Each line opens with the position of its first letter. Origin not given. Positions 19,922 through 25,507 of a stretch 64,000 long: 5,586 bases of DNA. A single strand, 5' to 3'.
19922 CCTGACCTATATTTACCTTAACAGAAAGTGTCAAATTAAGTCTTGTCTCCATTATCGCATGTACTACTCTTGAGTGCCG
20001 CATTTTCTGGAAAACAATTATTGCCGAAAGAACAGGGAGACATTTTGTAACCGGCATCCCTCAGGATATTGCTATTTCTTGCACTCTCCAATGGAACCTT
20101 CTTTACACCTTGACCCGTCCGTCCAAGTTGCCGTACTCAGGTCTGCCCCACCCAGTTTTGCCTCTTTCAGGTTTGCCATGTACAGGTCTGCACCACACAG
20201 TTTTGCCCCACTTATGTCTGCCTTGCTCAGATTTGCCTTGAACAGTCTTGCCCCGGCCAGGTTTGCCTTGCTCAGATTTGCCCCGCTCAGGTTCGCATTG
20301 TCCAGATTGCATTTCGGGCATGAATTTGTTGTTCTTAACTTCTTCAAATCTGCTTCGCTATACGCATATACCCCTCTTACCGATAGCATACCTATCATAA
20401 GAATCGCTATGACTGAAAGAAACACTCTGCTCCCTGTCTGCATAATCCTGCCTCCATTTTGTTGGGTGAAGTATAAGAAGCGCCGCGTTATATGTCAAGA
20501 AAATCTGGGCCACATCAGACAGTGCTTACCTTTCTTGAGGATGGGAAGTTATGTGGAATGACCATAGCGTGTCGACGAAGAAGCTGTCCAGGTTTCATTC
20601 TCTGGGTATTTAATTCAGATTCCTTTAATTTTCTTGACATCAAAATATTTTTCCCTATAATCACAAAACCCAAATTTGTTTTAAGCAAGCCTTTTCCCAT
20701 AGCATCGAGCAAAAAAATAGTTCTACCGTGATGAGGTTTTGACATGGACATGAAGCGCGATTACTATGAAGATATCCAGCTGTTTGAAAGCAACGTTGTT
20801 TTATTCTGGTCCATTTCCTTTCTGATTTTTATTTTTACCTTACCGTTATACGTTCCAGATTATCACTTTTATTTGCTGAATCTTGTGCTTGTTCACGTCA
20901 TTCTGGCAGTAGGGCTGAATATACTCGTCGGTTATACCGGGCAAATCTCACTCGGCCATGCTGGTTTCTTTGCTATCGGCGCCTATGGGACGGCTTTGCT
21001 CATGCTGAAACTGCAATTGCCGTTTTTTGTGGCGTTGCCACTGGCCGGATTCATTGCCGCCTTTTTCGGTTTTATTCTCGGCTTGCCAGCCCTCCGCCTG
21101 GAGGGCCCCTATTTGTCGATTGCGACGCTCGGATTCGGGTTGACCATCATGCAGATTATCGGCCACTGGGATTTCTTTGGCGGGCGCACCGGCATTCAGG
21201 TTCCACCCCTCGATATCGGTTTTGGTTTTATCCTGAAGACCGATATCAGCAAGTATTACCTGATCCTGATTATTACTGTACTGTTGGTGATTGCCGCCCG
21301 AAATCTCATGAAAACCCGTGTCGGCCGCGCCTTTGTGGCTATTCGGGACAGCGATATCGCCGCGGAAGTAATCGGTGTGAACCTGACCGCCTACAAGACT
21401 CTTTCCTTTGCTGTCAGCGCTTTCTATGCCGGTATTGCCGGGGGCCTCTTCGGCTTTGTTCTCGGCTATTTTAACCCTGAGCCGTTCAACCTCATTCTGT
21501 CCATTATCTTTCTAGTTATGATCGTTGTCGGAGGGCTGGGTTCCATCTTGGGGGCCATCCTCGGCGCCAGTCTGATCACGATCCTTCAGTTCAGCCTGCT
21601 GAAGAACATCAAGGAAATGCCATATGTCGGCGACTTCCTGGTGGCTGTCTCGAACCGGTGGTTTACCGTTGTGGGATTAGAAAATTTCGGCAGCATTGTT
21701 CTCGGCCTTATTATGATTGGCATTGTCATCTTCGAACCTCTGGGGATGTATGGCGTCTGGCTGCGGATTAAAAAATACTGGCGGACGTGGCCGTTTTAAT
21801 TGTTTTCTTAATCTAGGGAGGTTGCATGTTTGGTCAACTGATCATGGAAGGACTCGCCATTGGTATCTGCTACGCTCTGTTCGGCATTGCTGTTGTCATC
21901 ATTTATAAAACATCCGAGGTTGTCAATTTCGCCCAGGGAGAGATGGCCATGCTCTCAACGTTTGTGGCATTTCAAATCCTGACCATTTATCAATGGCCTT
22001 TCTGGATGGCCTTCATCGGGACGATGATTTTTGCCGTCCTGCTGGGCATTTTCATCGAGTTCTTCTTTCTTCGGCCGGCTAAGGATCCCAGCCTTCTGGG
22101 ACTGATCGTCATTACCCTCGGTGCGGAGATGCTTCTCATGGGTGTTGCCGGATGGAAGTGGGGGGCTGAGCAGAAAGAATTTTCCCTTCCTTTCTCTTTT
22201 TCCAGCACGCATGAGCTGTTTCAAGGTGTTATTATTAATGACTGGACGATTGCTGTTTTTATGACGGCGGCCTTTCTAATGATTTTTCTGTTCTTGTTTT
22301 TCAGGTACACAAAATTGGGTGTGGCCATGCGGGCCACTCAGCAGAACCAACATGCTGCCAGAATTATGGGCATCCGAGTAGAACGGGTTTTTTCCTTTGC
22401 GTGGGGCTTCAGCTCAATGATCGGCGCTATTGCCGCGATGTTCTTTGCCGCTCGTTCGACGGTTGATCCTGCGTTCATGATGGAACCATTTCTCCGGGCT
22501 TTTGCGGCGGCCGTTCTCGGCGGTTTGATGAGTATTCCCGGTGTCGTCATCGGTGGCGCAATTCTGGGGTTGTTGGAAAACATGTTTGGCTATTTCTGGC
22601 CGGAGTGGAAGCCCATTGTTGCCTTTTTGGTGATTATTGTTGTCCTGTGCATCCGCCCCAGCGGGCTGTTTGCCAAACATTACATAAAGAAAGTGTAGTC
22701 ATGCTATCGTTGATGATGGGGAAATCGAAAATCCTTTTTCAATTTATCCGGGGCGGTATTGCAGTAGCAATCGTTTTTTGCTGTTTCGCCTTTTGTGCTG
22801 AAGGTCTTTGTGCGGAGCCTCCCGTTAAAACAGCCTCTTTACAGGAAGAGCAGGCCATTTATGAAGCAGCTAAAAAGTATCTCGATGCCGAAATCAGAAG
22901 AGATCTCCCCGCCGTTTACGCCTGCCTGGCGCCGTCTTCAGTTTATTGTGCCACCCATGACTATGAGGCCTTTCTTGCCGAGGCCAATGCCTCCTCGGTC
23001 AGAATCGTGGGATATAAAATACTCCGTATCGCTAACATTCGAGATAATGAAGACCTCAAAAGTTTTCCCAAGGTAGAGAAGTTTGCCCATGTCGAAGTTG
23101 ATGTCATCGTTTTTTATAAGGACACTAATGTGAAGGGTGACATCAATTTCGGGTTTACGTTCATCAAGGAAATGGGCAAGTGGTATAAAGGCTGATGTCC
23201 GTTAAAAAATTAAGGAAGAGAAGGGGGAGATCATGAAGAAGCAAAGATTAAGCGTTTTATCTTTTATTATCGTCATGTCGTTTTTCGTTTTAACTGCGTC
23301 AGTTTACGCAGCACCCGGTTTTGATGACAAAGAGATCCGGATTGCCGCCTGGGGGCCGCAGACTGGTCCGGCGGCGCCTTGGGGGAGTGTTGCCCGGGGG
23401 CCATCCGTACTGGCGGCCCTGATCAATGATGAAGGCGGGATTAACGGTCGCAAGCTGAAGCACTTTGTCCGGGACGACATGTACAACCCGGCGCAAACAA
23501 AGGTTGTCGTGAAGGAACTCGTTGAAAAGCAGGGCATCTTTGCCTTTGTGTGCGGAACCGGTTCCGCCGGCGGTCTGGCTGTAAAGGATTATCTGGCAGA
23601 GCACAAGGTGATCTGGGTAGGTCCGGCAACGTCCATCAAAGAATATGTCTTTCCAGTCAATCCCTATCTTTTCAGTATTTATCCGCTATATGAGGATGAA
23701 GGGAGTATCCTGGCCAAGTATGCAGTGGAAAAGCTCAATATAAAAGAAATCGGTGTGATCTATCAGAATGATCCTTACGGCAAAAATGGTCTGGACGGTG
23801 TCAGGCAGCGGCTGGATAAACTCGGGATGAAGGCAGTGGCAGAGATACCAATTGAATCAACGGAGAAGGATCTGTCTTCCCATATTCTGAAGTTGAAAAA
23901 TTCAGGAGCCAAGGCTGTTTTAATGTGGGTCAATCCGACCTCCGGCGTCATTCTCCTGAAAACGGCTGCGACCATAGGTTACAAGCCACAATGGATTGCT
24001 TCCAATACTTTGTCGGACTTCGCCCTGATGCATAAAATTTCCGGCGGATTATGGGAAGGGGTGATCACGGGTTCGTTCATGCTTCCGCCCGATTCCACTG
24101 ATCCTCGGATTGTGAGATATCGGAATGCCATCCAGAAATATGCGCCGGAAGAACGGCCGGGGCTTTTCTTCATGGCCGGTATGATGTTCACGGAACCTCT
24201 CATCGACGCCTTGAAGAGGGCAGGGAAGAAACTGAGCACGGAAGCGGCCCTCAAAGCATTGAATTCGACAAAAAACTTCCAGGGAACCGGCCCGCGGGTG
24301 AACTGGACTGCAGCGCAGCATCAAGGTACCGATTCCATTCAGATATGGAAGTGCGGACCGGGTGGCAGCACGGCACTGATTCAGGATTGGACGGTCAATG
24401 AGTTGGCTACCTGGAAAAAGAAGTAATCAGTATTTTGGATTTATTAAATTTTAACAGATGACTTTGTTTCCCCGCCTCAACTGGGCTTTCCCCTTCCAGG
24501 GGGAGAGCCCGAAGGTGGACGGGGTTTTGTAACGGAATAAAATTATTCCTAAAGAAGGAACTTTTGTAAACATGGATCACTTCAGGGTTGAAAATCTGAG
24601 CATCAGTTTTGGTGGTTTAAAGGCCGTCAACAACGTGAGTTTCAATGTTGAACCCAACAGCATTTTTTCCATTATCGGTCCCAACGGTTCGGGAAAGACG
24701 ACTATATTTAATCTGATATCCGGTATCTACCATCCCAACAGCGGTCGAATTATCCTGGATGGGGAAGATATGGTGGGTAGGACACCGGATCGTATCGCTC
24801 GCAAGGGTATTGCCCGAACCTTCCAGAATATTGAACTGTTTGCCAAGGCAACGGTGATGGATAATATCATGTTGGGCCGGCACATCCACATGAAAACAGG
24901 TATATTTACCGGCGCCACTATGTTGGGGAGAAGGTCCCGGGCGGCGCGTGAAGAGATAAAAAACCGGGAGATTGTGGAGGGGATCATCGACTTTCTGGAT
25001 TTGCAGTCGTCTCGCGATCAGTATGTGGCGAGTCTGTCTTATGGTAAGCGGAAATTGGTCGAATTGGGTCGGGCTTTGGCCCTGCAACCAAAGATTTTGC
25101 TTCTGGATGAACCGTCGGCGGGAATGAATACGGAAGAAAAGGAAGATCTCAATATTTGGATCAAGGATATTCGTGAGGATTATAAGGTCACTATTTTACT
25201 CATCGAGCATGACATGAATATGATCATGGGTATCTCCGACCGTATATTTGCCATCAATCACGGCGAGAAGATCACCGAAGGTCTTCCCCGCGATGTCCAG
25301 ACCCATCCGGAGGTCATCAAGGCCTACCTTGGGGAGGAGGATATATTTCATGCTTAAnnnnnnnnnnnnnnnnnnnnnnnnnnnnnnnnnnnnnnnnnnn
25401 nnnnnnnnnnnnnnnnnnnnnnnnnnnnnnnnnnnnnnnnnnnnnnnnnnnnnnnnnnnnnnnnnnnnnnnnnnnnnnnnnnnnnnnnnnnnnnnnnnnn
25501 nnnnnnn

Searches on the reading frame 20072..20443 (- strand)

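Call 62: search_protein_families(library=pfam, proteins=[window:20072-20443:-], max_evalue=0.00001)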
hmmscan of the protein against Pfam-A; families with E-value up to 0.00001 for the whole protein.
window:20072-20443:- (123 aa): 1 family
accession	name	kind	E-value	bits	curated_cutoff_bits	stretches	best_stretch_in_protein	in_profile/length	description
PF00805.28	Pentapeptide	-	1.1e-19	70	20.2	2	45-82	1-38/40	Pentapeptide repeats (8 copies)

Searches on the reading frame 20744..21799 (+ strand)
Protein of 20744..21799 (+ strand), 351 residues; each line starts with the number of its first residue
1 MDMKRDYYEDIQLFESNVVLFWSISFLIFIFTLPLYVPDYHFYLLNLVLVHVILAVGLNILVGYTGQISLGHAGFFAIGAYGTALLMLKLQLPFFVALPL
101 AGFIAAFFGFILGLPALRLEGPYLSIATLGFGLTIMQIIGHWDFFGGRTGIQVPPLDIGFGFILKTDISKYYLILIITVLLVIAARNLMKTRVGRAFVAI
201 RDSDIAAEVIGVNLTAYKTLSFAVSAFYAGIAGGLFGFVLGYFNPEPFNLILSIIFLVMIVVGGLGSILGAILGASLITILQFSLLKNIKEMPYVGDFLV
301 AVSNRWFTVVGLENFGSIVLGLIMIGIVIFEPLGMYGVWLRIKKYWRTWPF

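Call 5: search_protein_families(library=pfam, proteins=[window:20744-21799:+], max_evalue=0.001)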
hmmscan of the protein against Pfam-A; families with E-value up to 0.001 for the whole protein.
window:20744-21799:+ (351 aa): 1 family
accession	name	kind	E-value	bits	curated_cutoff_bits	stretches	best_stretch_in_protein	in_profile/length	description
PF02653.21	BPD_transp_2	-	1.5e-39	136.2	26.8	1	42-327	3-268/269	Branched-chain amino acid transport system / permease component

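Call 7: search_protein_families(library=ncbifam, proteins=[window:20744-21799:+], max_evalue=0.00001)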
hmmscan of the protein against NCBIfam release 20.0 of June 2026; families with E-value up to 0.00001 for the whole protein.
window:20744-21799:+ (351 aa): 5 families
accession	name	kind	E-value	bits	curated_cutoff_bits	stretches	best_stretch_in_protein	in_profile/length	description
NF008450.0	PRK11301.1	subfamily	3.8e-47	161.6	366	2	25-155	95-226/418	high-affinity branched-chain amino acid ABC transporter permease LivM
TIGR03408.1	urea_trans_UrtC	equivalog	3.2e-31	109.2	296.2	2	96-288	90-286/313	urea ABC transporter permease subunit UrtC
TIGR03727.1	urea_t_UrtC_arc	equivalog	2.5e-17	62.8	575.55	1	20-295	27-320/369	urea ABC transporter, permease protein UrtC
TIGR03409.1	urea_trans_UrtB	equivalog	1e-16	61.5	250.3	1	42-285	5-257/291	urea ABC transporter permease subunit UrtB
TIGR03622.1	urea_t_UrtB_arc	equivalog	9.5e-13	48.1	374.25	1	48-282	11-245/284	urea ABC transporter, permease protein UrtB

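Call 21: search_solved_structures(query=window:20744-21799:+, max_evalue=0.01, show_alignments=1)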
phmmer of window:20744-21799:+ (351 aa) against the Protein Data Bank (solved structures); distinct sequences matched with E-value up to 0.01: 0.

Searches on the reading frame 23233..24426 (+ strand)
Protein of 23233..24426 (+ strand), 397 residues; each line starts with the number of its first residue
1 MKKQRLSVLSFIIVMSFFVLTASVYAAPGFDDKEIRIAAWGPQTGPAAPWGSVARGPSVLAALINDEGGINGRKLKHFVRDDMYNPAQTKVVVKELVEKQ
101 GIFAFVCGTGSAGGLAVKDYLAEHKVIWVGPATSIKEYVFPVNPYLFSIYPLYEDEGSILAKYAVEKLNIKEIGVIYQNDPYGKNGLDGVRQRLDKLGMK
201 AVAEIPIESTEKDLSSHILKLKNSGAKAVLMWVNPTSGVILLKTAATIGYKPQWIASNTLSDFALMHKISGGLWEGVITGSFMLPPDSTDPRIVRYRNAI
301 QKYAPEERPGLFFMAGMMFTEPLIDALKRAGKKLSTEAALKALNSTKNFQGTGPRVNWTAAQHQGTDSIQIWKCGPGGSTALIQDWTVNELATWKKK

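Call 7: search_protein_families(library=ncbifam, proteins=[window:23233-24426:+], max_evalue=0.00001)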
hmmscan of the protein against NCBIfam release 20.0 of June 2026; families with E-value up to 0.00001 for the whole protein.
window:23233-24426:+ (397 aa): 1 family
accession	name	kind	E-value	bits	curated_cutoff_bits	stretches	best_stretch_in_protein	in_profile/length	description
NF011933.0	PRK15404.1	subfamily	2.5e-24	86.1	477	1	19-345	15-332/370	high-affinity branched-chain amino acid ABC transporter substrate-binding protein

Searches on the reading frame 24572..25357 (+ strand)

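Call 7: search_protein_families(library=ncbifam, proteins=[window:24572-25357:+], max_evalue=0.00001)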
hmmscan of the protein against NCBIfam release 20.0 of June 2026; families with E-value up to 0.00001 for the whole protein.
window:24572-25357:+ (261 aa): 183 families (the best 25 are shown)
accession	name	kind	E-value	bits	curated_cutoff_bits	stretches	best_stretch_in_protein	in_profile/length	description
NF008449.1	PRK11300.1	equivalog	3.1e-84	282.2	362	1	4-256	6-255/255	high-affinity branched-chain amino acid ABC transporter ATP-binding protein LivG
TIGR03411.1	urea_trans_UrtD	equivalog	2.2e-58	197.8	304.1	1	5-255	4-242/242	urea ABC transporter ATP-binding protein UrtD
TIGR00968.1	3a0106s01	subfamily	1e-45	156.1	342.75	1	5-254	2-232/237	sulfate ABC transporter ATP-binding protein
TIGR04406.1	LPS_export_lptB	equivalog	1.3e-42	145.8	240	1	4-256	2-236/239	LPS export ABC transporter ATP-binding protein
NF008105.0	PRK10851.1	equivalog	4.4e-42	144.1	502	1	5-247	4-229/362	sulfate/thiosulfate ABC transporter ATP-binding protein CysA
TIGR01188.1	drrA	subfamily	1.4e-40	139.4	312.45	1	13-243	3-212/302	daunorubicin resistance ABC transporter, ATP-binding protein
TIGR03265.1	PhnT2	equivalog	3.3e-40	138.4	457.7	1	3-256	4-238/353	putative 2-aminoethylphosphonate ABC transporter ATP-binding protein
NF040840.2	tungstate_WtpC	equivalog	2.8e-39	135.4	440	1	5-259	3-237/347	tungstate ABC transporter ATP-binding protein WtpC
TIGR01186.1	proV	subfamily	2e-38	132.5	326.6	1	14-259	4-236/363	betaine/proline/choline family ABC transporter ATP-binding protein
NF043075.1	MMSYN1_0197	equivalog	7.5e-38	130.3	550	1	6-258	5-238/341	spermidine/putrescine ABC transporter ATP-binding protein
NF008144.0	PRK10895.1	equivalog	2.9e-37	128.4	381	1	3-256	3-238/241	LPS export ABC transporter ATP-binding protein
NF008513.0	PRK11432.1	equivalog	4.9e-37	127.6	496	1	5-261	8-245/351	ferric ABC transporter ATP-binding protein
NF008442.0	PRK11288.1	equivalog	7.2e-37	126.8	689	1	4-255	8-243/504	L-arabinose ABC transporter ATP-binding protein AraG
NF010069.0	PRK13549.1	equivalog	1e-36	126.5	699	1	6-256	8-243/513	xylose ABC transporter ATP-binding protein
TIGR03410.1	urea_trans_UrtE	equivalog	1.2e-36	126.3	285.8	1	5-244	2-221/230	urea ABC transporter ATP-binding subunit UrtE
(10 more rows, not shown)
